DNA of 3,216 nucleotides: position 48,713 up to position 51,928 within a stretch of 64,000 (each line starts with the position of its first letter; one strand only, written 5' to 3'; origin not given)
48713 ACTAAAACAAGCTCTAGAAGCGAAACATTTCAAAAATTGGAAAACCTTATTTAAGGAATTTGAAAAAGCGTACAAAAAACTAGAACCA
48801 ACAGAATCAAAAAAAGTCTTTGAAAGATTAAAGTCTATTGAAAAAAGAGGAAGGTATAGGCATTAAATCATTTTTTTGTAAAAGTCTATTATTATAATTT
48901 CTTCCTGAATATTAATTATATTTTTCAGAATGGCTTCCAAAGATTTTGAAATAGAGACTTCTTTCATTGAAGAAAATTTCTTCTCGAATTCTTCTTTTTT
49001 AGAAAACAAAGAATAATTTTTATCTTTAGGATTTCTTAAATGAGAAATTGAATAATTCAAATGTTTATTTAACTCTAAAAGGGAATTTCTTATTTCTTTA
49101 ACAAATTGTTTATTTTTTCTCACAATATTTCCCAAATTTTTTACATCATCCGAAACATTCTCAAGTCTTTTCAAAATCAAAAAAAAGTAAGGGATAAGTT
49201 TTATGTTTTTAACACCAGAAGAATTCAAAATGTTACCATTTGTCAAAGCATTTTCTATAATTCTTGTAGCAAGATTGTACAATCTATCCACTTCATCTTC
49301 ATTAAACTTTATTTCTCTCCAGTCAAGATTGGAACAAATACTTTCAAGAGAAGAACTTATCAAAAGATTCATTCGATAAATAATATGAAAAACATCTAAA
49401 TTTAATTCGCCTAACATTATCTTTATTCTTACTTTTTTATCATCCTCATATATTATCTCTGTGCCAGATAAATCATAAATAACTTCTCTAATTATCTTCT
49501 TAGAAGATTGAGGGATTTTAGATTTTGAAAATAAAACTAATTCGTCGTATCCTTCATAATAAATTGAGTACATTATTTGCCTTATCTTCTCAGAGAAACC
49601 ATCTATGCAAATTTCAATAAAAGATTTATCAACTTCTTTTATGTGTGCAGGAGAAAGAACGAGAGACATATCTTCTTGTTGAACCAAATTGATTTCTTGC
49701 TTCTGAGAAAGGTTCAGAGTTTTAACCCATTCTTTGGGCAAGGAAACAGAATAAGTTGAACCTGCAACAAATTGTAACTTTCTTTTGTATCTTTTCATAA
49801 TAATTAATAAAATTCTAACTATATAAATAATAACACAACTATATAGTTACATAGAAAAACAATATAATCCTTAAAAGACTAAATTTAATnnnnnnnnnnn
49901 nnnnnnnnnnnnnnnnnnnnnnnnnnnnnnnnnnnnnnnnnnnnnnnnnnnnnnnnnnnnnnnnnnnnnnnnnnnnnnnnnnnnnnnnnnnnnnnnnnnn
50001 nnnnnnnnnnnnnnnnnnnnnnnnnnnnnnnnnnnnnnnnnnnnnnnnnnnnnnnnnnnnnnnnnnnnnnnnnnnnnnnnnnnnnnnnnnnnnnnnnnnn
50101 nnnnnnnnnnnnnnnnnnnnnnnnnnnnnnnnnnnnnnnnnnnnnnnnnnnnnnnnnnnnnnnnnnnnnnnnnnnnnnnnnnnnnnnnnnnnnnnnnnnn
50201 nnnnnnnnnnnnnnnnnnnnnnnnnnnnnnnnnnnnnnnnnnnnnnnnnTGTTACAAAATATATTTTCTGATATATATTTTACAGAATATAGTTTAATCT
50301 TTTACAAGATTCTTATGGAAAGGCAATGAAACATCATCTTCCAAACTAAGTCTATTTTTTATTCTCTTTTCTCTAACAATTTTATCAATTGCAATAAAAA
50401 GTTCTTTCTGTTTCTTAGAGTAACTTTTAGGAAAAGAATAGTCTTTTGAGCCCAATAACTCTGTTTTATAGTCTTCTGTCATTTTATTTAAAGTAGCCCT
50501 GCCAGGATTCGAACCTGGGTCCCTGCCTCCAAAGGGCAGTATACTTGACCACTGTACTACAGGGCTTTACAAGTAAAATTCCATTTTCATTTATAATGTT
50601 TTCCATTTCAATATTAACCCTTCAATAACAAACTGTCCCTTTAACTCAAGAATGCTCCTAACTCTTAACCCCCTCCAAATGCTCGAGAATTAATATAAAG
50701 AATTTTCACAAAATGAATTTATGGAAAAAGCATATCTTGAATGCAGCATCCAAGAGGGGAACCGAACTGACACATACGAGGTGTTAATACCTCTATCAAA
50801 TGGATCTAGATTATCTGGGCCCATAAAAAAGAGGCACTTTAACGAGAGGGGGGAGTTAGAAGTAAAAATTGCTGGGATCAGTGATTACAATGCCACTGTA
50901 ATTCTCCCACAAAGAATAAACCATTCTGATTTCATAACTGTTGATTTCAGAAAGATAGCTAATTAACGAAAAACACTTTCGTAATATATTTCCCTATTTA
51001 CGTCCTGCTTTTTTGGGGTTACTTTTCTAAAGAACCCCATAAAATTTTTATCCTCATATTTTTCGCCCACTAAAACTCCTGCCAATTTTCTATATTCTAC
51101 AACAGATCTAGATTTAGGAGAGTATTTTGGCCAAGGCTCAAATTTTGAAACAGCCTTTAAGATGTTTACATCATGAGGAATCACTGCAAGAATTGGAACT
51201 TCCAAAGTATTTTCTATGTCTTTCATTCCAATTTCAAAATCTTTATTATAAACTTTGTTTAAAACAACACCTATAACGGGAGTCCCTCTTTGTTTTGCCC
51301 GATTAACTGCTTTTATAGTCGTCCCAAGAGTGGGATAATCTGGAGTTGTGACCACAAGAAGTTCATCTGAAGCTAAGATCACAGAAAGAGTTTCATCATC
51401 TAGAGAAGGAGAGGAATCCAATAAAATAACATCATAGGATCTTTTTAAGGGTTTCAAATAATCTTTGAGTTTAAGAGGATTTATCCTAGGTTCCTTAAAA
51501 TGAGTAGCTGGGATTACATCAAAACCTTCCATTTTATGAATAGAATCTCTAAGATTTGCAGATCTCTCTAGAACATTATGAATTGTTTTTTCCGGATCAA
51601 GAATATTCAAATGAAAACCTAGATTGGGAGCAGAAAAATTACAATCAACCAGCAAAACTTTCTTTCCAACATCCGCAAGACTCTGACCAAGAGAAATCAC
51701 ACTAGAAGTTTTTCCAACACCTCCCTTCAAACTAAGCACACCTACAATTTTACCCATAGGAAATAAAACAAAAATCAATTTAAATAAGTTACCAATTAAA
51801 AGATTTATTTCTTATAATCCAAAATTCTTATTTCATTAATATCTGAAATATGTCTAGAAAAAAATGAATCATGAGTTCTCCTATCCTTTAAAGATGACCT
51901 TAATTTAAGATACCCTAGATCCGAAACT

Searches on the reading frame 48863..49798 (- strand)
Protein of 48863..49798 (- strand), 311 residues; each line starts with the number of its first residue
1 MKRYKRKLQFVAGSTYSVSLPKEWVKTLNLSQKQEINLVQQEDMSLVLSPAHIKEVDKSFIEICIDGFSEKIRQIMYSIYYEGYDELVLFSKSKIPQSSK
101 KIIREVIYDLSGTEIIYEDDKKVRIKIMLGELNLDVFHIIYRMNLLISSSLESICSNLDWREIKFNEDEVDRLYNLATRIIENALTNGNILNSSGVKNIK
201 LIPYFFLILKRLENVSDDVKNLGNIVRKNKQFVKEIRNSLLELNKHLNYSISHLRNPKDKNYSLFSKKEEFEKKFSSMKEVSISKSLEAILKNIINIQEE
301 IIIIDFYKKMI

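Call 49: search_protein_families(library=pfam, proteins=[window:48863-49798:-], max_evalue=0.00001)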
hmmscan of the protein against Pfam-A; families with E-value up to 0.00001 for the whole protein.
window:48863-49798:- (311 aa): 1 family
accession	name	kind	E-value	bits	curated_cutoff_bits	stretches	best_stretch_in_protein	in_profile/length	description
PF04014.23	MazE_antitoxin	-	2.7e-10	40.5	24.7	1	9-50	1-42/48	Antidote-toxin recognition MazE, bacterial antitoxin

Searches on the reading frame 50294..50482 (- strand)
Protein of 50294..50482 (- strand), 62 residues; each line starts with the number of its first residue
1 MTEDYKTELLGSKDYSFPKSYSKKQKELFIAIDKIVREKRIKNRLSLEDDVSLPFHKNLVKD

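Call 11: search_protein_families(library=pfam, proteins=[window:50294-50482:-], max_evalue=0.01)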
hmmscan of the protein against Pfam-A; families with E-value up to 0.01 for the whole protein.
window:50294-50482:- (62 aa): 0 families

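Call 37: find_homologous_proteins(query=window:50294-50482:-, max_evalue=0.001)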
Query window:50294-50482:- (62 aa): 1 proteins with E <= 0.001 among 1 candidates.
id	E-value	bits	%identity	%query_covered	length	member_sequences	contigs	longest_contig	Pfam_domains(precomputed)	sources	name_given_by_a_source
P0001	5.7e-32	125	100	100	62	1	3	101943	-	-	-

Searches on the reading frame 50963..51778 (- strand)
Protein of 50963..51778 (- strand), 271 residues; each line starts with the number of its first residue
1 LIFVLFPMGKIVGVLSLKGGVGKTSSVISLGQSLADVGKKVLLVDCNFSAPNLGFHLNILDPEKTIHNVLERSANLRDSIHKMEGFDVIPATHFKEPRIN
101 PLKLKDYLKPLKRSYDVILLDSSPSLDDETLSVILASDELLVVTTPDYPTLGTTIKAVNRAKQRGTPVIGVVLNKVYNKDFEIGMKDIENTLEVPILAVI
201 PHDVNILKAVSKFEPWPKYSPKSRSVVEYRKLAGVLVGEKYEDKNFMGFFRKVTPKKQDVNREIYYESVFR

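Call 26: search_protein_families(library=pfam, proteins=[window:50963-51778:-], max_evalue=0.001)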
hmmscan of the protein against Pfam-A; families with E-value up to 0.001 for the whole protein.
window:50963-51778:- (271 aa): 8 families
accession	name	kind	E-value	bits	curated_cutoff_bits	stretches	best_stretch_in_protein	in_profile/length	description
PF13614.12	AAA_31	-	7.5e-23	81.8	27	1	10-160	2-166/177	AAA domain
PF01656.29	CbiA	-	4e-19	69.2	25.4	1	14-215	3-124/125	CobQ/CobB/MinD/ParA nucleotide binding domain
PF10609.15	ParA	-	2.9e-15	56.8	27.1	1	10-233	4-242/246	NUBPL iron-transfer P-loop NTPase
PF00142.24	Fer4_NifH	-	6.2e-09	36.2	25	0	18-63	8-53/271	4Fe-4S iron sulfur cluster binding proteins, NifH/frxC family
PF06564.18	CBP_BcsQ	-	6.9e-08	32.7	21.3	1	11-233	3-230/234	Cellulose biosynthesis protein BcsQ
PF13500.12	AAA_26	-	5.3e-07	30.1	27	1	134-203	126-191/198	AAA domain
PF02374.21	ArsA_ATPase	-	7.7e-05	22.5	24.3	1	15-46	6-37/305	Anion-transporting ATPase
PF07015.17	VirC1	-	8.8e-05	22.4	24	0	11-47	3-39/231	VirC1 protein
